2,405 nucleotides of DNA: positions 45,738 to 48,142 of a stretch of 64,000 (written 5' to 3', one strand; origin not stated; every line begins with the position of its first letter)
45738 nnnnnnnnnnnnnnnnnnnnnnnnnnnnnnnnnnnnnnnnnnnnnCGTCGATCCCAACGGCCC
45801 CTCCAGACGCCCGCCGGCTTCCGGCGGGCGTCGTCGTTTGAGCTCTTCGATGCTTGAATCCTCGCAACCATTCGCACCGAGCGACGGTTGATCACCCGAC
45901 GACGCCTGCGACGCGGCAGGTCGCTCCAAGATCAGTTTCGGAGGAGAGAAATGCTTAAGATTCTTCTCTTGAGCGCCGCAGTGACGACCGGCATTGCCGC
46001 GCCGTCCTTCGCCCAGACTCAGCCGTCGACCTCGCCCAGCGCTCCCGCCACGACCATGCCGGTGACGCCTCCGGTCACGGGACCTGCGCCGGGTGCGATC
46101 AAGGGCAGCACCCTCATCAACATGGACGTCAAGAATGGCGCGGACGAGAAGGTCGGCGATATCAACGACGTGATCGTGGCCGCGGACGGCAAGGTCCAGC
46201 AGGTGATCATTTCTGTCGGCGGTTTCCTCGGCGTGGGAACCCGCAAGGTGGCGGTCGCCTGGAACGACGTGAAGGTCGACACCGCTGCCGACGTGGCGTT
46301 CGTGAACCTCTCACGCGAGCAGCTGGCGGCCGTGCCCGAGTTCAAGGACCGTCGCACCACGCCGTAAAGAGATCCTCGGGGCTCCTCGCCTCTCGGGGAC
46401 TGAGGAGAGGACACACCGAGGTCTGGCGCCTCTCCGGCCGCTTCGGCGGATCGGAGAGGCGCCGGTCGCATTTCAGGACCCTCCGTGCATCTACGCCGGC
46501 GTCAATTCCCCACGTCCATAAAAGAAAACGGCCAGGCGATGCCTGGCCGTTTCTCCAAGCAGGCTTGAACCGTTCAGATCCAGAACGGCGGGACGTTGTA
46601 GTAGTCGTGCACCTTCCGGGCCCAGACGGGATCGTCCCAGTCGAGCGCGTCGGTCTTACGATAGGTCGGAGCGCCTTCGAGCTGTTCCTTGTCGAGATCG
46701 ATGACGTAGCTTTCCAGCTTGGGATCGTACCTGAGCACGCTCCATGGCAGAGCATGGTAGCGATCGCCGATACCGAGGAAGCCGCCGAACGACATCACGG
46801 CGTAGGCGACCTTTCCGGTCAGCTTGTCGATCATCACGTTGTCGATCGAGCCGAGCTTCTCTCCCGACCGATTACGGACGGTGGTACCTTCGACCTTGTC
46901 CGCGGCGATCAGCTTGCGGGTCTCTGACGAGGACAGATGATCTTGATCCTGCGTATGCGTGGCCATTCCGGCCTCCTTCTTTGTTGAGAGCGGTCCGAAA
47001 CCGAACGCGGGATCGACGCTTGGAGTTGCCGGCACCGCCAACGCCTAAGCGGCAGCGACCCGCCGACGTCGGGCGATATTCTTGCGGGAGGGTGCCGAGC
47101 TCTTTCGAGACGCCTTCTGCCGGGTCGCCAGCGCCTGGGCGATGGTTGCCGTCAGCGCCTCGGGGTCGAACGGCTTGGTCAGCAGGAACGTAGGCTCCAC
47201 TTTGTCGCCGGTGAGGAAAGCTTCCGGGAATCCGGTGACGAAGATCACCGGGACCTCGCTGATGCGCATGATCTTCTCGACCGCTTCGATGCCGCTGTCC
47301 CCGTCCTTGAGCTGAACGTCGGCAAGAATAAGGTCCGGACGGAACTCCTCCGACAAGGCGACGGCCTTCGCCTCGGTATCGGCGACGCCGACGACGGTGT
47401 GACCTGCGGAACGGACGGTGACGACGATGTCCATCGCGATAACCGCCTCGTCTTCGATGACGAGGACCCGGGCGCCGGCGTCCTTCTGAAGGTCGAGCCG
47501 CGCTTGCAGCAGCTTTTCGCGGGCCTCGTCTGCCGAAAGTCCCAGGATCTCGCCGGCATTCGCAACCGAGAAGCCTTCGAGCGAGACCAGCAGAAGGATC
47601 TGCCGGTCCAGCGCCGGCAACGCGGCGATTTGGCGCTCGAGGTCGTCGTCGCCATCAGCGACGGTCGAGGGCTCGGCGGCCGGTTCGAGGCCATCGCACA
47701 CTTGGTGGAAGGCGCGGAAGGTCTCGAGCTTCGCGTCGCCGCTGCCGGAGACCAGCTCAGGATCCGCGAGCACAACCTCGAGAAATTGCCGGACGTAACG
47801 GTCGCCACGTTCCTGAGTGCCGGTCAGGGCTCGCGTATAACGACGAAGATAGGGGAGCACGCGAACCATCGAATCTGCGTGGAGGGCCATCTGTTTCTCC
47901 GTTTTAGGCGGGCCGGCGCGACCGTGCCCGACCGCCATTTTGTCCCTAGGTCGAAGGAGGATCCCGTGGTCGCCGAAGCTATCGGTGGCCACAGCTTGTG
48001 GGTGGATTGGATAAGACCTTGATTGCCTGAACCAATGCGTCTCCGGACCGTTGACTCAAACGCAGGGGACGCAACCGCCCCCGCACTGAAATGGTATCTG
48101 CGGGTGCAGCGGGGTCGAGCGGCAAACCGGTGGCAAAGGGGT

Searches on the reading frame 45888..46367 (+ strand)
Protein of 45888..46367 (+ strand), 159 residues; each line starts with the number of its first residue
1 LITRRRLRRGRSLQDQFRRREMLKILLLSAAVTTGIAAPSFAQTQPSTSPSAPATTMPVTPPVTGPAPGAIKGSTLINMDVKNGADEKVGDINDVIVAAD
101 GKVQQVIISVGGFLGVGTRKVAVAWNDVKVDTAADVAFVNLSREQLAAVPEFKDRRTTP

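Call 41: search_protein_families(library=pfam, proteins=[window:45888-46367:+], max_evalue=0.0001)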
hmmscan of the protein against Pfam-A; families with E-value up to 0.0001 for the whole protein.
window:45888-46367:+ (159 aa): 1 family
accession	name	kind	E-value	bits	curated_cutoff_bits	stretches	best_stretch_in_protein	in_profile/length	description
PF05239.21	PRC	-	1.3e-11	44.8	21.2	1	70-143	3-75/78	PRC-barrel domain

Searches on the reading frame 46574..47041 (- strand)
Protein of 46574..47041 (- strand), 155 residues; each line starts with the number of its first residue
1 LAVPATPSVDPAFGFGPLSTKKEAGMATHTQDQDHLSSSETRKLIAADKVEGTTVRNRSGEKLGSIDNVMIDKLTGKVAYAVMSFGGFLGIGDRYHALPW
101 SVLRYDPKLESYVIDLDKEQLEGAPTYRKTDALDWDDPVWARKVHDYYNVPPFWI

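Call 41: search_protein_families(library=pfam, proteins=[window:46574-47041:-], max_evalue=0.0001)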
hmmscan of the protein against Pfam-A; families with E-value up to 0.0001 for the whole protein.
window:46574-47041:- (155 aa): 1 family
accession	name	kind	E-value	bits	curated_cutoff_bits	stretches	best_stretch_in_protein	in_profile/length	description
PF05239.21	PRC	-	9e-16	58.1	21.2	1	45-121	4-78/78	PRC-barrel domain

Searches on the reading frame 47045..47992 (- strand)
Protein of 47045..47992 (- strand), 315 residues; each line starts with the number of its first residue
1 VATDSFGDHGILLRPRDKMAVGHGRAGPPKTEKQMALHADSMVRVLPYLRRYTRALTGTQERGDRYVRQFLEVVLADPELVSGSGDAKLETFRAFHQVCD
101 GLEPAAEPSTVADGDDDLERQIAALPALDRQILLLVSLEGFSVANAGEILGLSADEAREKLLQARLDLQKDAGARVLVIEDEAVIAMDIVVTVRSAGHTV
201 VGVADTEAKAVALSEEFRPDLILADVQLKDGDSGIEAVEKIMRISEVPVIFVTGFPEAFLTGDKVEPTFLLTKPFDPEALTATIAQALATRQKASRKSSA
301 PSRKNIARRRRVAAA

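Call 41: search_protein_families(library=pfam, proteins=[window:47045-47992:-], max_evalue=0.0001)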
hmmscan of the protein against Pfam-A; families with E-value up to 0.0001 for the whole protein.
window:47045-47992:- (315 aa): 4 families
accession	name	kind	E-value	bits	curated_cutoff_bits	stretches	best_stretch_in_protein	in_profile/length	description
PF22029.2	PhyR_sigma2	-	6.2e-19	68.2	27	1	45-96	4-55/55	Sigma2 domain of PhyR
PF00072.30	Response_reg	-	9e-15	55.2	30.2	1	176-284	1-110/111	Response regulator receiver domain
PF22233.2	PhyR_sigma-like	-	2.1e-09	37.4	27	1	123-168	2-47/50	Response regulator PhyR, sigma-like domain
PF08281.18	Sigma70_r4_2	-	5.9e-08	32.7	25.7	1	117-167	3-53/54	Sigma-70, region 4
